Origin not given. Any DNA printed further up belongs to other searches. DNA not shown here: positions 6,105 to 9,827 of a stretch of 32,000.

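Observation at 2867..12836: Five-gene operon fusing a DUF1156 methylase / DUF499 ATPase module to a McrBC-like NTPase-nuclease module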

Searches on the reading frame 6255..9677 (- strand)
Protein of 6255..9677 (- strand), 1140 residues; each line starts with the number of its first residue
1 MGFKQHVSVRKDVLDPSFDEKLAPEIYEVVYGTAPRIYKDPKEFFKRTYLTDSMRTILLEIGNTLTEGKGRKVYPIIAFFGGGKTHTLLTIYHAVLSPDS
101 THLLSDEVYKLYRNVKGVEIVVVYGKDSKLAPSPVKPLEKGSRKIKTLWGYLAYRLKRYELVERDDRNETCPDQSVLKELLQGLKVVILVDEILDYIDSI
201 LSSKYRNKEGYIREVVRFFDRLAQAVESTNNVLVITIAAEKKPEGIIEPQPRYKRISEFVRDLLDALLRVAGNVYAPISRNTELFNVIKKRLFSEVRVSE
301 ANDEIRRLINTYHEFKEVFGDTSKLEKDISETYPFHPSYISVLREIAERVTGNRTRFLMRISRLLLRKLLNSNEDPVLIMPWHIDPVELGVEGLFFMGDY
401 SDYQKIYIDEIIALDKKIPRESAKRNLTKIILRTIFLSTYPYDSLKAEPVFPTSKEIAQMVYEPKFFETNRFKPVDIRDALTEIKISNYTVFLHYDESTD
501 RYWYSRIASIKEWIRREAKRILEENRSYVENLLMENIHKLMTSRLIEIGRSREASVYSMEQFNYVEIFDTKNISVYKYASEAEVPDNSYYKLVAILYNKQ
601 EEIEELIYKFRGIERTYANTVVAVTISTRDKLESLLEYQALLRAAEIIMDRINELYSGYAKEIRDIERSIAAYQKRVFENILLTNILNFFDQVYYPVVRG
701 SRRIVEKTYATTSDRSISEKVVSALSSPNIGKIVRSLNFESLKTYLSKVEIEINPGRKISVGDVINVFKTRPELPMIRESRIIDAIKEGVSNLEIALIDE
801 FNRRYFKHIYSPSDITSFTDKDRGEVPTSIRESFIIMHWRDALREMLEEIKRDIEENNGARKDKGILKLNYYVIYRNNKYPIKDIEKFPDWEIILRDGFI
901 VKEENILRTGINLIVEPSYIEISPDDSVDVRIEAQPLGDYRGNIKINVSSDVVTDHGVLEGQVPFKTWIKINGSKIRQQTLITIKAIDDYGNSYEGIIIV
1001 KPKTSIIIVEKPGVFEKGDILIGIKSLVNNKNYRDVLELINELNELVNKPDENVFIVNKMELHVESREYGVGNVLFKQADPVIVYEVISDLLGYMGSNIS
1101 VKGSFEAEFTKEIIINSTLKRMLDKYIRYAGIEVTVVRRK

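Call 3: search_protein_families(library=pfam, proteins=[window:6255-9677:-], max_evalue=0.01)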
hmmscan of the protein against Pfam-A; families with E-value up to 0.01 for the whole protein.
window:6255-9677:- (1140 aa): 1 family
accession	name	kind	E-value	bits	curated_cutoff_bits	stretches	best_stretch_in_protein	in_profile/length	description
PF04465.17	DUF499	-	0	1361.2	23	1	100-1127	6-1018/1024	Protein of unknown function (DUF499)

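Call 4: search_protein_families(library=padloc, proteins=[window:6255-9677:-], max_evalue=0.01)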
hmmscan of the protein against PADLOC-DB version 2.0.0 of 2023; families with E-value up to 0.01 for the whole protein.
window:6255-9677:- (1140 aa): 2 families
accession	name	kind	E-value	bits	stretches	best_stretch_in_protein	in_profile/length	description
PDLC00662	HmaC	-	2.5e-46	156.4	1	9-384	12-388/941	AAA+ ATPase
PDLC02192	DUF499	-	3.7e-23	79.3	1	40-385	34-362/1022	-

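Call 6: search_protein_families(library=ncbifam, proteins=[window:6255-9677:-], max_evalue=0.01)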
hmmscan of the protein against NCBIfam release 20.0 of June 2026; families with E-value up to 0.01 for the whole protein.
window:6255-9677:- (1140 aa): 1 family
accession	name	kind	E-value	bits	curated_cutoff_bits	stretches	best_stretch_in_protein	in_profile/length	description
NF042962.1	DUF499_antiphage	equivalog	6e-26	90.7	1200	2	39-386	33-363/1025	anti-phage-associated DUF499 domain-containing protein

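Call 32: find_related_loci(query=window:6255-9677:-, collection=genome_contigs, flank=10000)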
Query window:6255-9677:- (1140 aa) in genome_contigs; peptide patterns used: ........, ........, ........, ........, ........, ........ (x = any residue, [..] = any of these).
38 stretches matched a pattern; 4 encode a relative of the query (tblastn E <= 1e-3); 4 distinct loci.
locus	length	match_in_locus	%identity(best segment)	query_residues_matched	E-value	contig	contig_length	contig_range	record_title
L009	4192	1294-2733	27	21-504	6e-30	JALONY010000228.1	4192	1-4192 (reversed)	MAG: Anaerolineae bacterium isolate Prado089 scaffold_67322, whole genome shotgun sequence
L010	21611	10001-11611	25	3-524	6e-28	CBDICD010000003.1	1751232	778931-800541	MAG: Terriglobus sp. isolate 2495ba6a-2471-4dd0-b3a0-c0e1b48e0f1e genome assembly, contig: contig_3, whole genome shotgu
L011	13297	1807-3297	27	21-521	2e-27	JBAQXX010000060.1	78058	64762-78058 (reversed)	MAG: Methanothrix sp. isolate MFD12019_ilm_asm_bin55 k127_5928, whole genome shotgun sequence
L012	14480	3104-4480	25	3-441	7e-25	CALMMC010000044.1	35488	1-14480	MAG TPA_asm: uncultured bacterium isolate ERR2113687_bin.60_CONCOCT_v1.1_MAG genome assembly, contig: ERZ1026810.281, wh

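Call 36: find_homologous_proteins(query=window:6255-9677:-, max_evalue=1e-30)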
Query window:6255-9677:- (1140 aa): 190 proteins with E <= 1e-30 among 8000 candidates; the best 120 are listed.
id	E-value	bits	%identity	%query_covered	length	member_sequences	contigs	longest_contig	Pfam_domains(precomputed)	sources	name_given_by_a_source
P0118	0.0e+0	2399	97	100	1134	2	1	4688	PF04465.18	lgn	-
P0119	0.0e+0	2201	87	100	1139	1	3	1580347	PF04465.18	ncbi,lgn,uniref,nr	ncbi:ATP-binding protein [Staphylothermus hellenicus]|uniref:ATPase (AAA+ superfamily)-like protein 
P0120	0.0e+0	1372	54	100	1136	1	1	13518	PF04465.18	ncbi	-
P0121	1.1e-275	936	42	100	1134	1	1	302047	PF04465.18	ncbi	-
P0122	7.9e-138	480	29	99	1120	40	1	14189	PF04465.18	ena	-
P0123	2.5e-128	448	32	85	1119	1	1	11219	PF04465.18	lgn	-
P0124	6.7e-126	440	32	85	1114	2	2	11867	PF04465.18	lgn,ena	-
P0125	9.7e-126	440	31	85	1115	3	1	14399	PF04465.18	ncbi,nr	ncbi:DUF499 domain-containing protein [Candidatus Bathyarchaeota archaeon]|nr:DUF499 domain-containi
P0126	1.4e-125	439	29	100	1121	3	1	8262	PF04465.18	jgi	-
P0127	7.7e-125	437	32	85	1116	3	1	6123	PF04465.18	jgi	-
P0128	5.4e-124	434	29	96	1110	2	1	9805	PF04465.18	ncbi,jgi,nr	ncbi:hypothetical protein DRO58_00900 [Candidatus Bathyarchaeota archaeon]|nr:MAG: hypothetical prot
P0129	8.4e-122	427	34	84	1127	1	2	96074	PF04465.18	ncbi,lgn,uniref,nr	ncbi:ATP-binding protein [Thermococcus waiotapuensis]|uniref:ATP-binding protein n=1 Tax=Thermococcu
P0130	3.7e-120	421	28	96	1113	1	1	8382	PF04465.18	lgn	-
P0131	4.8e-120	421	32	83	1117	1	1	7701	PF04465.18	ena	-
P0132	7.2e-120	420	33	83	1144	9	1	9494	PF04465.18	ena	-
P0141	1.8e-114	402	32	83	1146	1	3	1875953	PF04465.18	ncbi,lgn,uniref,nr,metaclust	ncbi:ATPase [Ignisphaera aggregans DSM 17230]|uniref:ATPase n=1 Tax=Ignisphaera aggregans (strain DS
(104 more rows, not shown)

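Call 37: find_encoding_contigs(protein=P0121, flank=10000, max_places=1)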
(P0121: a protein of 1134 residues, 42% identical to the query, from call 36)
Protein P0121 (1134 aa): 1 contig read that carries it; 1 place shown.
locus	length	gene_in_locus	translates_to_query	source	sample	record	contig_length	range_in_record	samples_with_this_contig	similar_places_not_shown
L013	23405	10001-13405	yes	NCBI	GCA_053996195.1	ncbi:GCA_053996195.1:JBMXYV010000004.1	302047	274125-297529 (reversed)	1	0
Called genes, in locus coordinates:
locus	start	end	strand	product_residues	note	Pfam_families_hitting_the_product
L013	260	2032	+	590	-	PF12705:PDDEXK_1 (faint)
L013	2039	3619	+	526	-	PF00270:DEAD (weak), PF13086:AAA_11 (weak)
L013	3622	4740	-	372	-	-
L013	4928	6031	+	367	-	PF02463:SMC_N (weak), PF11398:DUF2813 (weak), PF13175:AAA_15, PF13166:AAA_13 (faint), PF13476:AAA_23 (weak), PF13175:AAA_15, PF13304:AAA_21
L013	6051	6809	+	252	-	-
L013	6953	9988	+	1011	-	PF06634:DUF1156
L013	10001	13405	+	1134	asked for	PF04465:DUF499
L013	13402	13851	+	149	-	-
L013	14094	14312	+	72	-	-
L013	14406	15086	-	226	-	-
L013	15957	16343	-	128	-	-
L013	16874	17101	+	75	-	PF26688:RHH_12 (weak)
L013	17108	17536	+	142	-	PF01850:PIN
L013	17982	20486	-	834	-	PF01326:PPDK_N, PF00391:PEP-utilizers, PF02896:PEP-utilizers_C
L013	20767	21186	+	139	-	-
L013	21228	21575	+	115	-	-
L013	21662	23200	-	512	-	PF00289:Biotin_carb_N, PF01071:GARS_A (weak), PF02786:CPSase_L_D2, PF08443:RimK (weak), PF13549:ATP-grasp_5 (weak), PF02222:ATP-grasp, PF07478:Dala_Dala_lig_C, PF02785:Biotin_carb_C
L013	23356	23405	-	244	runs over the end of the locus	-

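Call 38: find_encoding_contigs(protein=P0141, flank=10000, max_places=1)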
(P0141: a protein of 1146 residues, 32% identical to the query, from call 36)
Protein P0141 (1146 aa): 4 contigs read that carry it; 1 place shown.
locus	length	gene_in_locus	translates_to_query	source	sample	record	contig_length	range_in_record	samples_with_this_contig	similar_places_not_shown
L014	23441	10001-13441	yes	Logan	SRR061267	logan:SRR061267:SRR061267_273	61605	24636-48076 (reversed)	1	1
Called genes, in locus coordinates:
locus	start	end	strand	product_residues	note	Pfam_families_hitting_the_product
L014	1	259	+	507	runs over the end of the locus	-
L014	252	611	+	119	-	-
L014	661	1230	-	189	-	-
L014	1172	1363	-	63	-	-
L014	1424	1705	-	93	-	-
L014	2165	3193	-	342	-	-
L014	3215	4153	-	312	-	-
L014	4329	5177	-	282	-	-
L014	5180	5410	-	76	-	-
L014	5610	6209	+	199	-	-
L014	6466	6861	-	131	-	PF01878:EVE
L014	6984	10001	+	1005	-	PF06634:DUF1156, PF03602:Cons_hypoth95 (faint)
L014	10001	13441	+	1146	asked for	PF04465:DUF499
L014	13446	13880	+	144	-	-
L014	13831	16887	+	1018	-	PF00176:SNF2-rel_dom, PF00270:DEAD (weak), PF04851:ResIII, PF00271:Helicase_C, PF13020:NOV_C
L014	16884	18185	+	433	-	PF12706:Lactamase_B_2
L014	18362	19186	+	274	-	PF09545:RE_AccI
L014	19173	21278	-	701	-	PF02384:N6_Mtase, PF01170:UPF0020 (faint), PF13649:Methyltransf_25 (weak), PF07669:Eco57I, PF22837:M_Eco57I_C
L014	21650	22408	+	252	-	-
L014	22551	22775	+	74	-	-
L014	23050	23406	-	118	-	-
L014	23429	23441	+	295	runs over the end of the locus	PF00149:Metallophos (faint)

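Call 39: find_encoding_contigs(protein=P0129, flank=10000, max_places=1)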
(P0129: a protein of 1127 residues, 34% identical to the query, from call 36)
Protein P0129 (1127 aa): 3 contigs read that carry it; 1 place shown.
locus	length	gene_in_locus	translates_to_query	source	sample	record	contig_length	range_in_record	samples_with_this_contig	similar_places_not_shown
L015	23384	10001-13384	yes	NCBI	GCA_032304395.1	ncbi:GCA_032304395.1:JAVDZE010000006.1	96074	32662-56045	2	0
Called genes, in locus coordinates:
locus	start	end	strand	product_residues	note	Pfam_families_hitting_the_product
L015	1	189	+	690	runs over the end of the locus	PF22317:PolB_N, PF00149:Metallophos, PF04042:DNA_pol_E_B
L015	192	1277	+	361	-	PF26630:DUF8203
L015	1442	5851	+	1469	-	PF03833:PolC_DP2_N, PF24844:PolC_DP2_central, PF24846:PolC_DP2_cat, PF14890:Intein_splicing (weak), PF24846:PolC_DP2_cat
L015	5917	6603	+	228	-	-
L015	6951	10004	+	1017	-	PF06634:DUF1156, PF03602:Cons_hypoth95 (faint)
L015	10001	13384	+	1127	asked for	PF04465:DUF499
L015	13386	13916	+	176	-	-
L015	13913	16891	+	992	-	PF00176:SNF2-rel_dom, PF00270:DEAD (weak), PF04851:ResIII, PF00271:Helicase_C, PF13020:NOV_C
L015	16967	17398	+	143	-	PF01878:EVE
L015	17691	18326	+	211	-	PF02676:TYW3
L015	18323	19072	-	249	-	PF21948:LplA-B_cat, PF03099:BPL_LplA_LipB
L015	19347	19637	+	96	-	PF03747:ADP_ribosyl_GH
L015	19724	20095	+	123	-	-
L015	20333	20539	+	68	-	PF03747:ADP_ribosyl_GH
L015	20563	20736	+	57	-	-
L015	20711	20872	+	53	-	PF03747:ADP_ribosyl_GH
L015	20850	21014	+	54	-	PF03747:ADP_ribosyl_GH (weak)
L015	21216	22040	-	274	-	PF08843:AbiEii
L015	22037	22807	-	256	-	-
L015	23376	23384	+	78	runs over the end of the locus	-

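Call 41: search_protein_families(library=pfam, proteins=[L014:13446-13880:+, L015:13386-13916:+, L013:13402-13851:+, L014:13831-16887:+, L013:3622-4740:-, L013:6051-6809:+], max_evalue=0.05)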
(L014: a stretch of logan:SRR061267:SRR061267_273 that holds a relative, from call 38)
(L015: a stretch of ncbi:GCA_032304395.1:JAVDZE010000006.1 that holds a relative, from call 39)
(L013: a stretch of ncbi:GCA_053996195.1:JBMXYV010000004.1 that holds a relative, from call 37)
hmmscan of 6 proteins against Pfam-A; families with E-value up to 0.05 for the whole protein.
L014:13446-13880:+ (144 aa): 0 families

L015:13386-13916:+ (176 aa): 0 families

L013:13402-13851:+ (149 aa): 0 families

L014:13831-16887:+ (1018 aa): 9 families
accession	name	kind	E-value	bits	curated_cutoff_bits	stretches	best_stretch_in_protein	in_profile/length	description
PF13020.12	NOV_C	-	7.8e-22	77.6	22.1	1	902-989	1-88/91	Protein NO VEIN, C-terminal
PF00176.29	SNF2-rel_dom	-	1.5e-16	60.8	24.9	1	66-229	17-182/290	SNF2-related domain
PF00271.37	Helicase_C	-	1.9e-16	60.7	23.5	1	436-551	10-110/110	Helicase conserved C-terminal domain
PF04851.21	ResIII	-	9.5e-12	45.6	22.5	1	64-212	21-164/164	Type III restriction enzyme, res subunit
PF00270.35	DEAD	-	2.5e-07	31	26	1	70-212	18-162/167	DEAD/DEAH box helicase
PF22590.2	Cas3-like_C_2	-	0.00032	21.4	27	1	443-549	2-103/106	CRISPR-associated nuclease/helicase Cas3, C-terminal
PF00004.35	AAA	-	0.015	16.2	21.2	0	110-210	37-109/131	ATPase family associated with various cellular activities (AAA)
PF24722.1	DUF7674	-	0.034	14.7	27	0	374-435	8-73/111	Domain of unknown function (DUF7674)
PF18766.7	SWI2_SNF2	-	0.043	13.9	26.7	0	76-177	28-132/221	SWI2/SNF2 ATPase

L013:3622-4740:- (372 aa): 3 families
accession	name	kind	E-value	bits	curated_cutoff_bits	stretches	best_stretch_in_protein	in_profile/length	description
PF02086.21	MethyltransfD12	-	4.2e-05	23.8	22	1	39-83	20-64/253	D12 class N6 adenine-specific DNA methyltransferase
PF01555.25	N6_N4_Mtase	-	0.00059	20.3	26.7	1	42-70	184-212/221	DNA methylase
PF03602.21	Cons_hypoth95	-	0.021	14.9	24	1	42-88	44-91/182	Conserved hypothetical protein 95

L013:6051-6809:+ (252 aa): 1 family
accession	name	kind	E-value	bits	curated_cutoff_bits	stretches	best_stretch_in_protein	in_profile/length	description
PF20469.4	OLD-like_TOPRIM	-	0.0044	18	23.2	0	57-81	29-53/67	Overcoming lysogenization defect protein-like, TOPRIM domain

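Call 84: search_protein_families(library=pfam, proteins=[L013:14406-15086:-], max_evalue=0.01)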
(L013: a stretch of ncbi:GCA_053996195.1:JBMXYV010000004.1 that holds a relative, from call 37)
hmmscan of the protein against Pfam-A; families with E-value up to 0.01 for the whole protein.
L013:14406-15086:- (226 aa): 2 families
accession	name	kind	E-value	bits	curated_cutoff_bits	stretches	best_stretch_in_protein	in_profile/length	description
PF21818.3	DUF6884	-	5e-05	23.9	30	1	110-192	36-115/135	Family of unknown function (DUF6884)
PF03883.20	H2O2_YaaD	-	0.00041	20.4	29.6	1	78-181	70-169/236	Peroxide stress protein YaaA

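Call 85: find_encoding_contigs(protein=P0122, flank=10000, max_places=2)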
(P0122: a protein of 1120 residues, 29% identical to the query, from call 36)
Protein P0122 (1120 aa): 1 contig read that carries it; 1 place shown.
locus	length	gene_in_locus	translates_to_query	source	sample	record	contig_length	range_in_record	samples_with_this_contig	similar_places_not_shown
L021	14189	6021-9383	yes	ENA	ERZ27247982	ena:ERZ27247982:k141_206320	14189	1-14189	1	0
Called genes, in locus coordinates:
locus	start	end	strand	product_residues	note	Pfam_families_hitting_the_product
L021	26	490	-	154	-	PF01548:DEDD_Tnp_IS110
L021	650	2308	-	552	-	PF05048:NosD, PF13229:Beta_helix, PF05048:NosD, PF13229:Beta_helix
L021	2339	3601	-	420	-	PF05048:NosD, PF13229:Beta_helix, PF05048:NosD, PF13229:Beta_helix, PF18204:PGF-CTERM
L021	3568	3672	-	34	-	-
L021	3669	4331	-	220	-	PF18204:PGF-CTERM (weak)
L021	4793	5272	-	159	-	PF02075:RuvC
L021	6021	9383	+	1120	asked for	PF04465:DUF499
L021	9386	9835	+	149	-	-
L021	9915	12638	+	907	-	PF00176:SNF2-rel_dom, PF00270:DEAD (faint), PF04851:ResIII, PF00271:Helicase_C, PF13020:NOV_C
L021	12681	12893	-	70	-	-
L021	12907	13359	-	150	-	PF01850:PIN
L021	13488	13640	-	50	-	-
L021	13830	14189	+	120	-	?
